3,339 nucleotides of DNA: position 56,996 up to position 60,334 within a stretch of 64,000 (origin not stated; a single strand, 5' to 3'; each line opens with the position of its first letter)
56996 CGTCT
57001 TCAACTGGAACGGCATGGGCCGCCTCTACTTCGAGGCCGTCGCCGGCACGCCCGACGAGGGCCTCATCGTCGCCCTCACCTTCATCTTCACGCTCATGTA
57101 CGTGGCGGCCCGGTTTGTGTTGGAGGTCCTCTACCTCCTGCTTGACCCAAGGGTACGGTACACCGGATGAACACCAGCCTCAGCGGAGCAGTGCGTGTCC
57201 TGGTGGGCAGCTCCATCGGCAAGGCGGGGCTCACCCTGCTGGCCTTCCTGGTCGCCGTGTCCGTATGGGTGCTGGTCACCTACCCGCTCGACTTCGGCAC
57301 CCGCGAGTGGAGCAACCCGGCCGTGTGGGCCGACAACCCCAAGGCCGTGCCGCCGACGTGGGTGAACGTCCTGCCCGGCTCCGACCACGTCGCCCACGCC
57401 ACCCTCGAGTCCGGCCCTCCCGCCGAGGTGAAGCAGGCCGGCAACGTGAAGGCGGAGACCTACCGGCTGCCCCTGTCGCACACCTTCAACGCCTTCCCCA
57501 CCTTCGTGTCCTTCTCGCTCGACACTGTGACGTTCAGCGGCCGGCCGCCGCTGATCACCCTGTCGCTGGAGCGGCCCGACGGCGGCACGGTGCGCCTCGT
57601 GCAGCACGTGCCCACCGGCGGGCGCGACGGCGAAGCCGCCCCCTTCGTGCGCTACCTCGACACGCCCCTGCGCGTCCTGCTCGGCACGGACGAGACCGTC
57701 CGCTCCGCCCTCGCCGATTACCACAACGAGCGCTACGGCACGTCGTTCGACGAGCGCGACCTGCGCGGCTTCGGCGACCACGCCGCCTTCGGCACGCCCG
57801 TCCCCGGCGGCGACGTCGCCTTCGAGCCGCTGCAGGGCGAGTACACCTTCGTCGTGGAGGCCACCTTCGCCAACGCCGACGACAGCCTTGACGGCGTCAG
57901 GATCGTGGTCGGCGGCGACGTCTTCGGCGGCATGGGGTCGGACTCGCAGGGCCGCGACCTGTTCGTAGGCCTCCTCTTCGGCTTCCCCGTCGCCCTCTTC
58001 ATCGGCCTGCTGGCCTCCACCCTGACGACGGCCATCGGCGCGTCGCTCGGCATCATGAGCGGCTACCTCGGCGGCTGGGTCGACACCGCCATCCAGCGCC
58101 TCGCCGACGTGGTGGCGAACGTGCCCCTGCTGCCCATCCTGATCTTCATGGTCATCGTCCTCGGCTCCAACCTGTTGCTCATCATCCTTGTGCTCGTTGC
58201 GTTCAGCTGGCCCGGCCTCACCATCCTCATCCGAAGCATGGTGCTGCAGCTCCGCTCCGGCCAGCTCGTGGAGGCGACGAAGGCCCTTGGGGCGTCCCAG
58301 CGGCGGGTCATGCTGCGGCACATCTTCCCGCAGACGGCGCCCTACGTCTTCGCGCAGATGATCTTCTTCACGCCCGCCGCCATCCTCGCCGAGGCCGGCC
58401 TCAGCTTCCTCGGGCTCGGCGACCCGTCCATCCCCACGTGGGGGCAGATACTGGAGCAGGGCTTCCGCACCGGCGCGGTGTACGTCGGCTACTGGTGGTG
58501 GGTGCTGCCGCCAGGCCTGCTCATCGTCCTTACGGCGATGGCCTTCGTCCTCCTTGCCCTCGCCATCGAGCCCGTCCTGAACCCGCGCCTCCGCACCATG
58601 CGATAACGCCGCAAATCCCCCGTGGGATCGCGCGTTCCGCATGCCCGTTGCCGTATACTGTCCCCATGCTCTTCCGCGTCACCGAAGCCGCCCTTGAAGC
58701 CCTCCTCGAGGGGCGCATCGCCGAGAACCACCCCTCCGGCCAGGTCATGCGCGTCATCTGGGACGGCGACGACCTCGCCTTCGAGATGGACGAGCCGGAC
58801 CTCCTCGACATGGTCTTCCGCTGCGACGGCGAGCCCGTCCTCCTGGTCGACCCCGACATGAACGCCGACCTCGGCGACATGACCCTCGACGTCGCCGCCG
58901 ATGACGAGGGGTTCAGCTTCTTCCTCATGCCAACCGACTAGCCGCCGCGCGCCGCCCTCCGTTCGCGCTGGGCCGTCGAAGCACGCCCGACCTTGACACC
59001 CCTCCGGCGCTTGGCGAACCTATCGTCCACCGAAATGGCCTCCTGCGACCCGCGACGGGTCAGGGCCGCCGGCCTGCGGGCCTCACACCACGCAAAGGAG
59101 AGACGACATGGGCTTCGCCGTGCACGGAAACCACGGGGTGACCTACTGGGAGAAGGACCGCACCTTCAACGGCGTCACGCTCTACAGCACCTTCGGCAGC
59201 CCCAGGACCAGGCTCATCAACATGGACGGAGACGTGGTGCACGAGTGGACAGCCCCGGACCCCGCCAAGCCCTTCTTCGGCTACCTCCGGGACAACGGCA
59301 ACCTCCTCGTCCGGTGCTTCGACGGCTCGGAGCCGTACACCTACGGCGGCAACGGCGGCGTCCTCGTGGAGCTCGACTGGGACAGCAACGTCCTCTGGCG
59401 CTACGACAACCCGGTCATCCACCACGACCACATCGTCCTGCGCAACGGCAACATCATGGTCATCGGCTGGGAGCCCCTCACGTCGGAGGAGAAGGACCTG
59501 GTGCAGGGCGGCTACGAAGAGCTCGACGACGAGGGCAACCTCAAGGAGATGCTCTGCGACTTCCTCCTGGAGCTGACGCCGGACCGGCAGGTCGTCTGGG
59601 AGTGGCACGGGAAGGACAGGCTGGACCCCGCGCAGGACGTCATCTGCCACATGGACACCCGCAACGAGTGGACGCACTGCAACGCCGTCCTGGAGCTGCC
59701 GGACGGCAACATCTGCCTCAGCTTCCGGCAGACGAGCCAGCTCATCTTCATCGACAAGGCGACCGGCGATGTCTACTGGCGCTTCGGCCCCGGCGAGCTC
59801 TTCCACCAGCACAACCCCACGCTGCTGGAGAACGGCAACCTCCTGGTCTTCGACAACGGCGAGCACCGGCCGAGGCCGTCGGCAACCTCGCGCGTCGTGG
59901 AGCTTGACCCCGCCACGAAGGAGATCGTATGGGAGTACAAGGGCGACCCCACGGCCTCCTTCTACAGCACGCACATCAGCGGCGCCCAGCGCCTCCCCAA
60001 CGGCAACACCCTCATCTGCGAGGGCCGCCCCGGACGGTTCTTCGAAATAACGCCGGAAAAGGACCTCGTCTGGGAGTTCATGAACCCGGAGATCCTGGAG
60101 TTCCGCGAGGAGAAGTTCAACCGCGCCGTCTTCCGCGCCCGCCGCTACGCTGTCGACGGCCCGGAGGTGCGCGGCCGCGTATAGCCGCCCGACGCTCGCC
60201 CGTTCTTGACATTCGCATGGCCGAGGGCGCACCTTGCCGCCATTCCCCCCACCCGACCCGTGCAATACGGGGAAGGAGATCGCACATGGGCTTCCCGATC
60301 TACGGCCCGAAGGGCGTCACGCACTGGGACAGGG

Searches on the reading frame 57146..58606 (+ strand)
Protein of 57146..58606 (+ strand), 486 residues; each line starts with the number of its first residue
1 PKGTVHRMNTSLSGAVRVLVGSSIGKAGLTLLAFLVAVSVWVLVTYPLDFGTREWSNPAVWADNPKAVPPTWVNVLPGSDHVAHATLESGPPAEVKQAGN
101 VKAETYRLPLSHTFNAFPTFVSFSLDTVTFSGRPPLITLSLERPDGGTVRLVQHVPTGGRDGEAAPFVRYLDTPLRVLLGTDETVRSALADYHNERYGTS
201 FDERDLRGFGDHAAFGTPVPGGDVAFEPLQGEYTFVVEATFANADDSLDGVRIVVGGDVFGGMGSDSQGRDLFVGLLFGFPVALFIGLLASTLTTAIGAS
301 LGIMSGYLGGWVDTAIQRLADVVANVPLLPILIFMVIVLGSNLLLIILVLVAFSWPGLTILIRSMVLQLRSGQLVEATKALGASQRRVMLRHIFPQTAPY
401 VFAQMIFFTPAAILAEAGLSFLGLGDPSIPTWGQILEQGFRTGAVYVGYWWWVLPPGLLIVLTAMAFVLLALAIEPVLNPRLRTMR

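Call 11: search_protein_families(library=pfam, proteins=[window:57146-58606:+])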
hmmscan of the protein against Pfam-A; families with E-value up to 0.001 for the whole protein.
window:57146-58606:+ (486 aa): 1 family
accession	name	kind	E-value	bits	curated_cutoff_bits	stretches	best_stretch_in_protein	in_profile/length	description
PF00528.27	BPD_transp_1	-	8e-26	91.3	26.4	1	299-483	2-183/184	Binding-protein-dependent transport system inner membrane component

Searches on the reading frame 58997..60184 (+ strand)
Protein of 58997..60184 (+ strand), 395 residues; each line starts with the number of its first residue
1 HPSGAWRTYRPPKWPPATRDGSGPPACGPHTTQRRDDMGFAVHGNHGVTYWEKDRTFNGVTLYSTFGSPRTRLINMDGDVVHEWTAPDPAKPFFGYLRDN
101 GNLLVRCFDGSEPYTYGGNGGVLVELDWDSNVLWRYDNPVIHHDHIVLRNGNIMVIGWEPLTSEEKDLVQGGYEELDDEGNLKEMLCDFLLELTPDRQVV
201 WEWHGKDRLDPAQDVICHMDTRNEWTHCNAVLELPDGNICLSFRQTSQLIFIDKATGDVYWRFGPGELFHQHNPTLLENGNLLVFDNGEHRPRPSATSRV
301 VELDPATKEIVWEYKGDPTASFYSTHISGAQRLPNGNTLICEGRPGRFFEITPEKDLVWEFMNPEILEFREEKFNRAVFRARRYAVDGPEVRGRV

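Call 75: search_protein_families(library=pfam, proteins=[window:58997-60184:+], max_evalue=0.01)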
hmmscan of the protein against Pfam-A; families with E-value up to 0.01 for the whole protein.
window:58997-60184:+ (395 aa): 4 families
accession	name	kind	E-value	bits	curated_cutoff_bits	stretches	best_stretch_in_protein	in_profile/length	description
PF05935.17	Arylsulfotrans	-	1.8e-25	90.2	24.2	2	139-268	91-218/374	Arylsulfotransferase (ASST)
PF14269.12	Arylsulfotran_2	-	5.5e-15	56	27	1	120-362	24-299/301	Arylsulfotransferase (ASST)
PF13360.13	PQQ_2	-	8.9e-05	22.7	27.6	1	233-350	30-132/233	Outer membrane protein assembly factor BamB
PF22701.2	Mala_s_1-like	-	0.0047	17.2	27.5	0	66-110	106-150/195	Mal s 1 allergenic protein-like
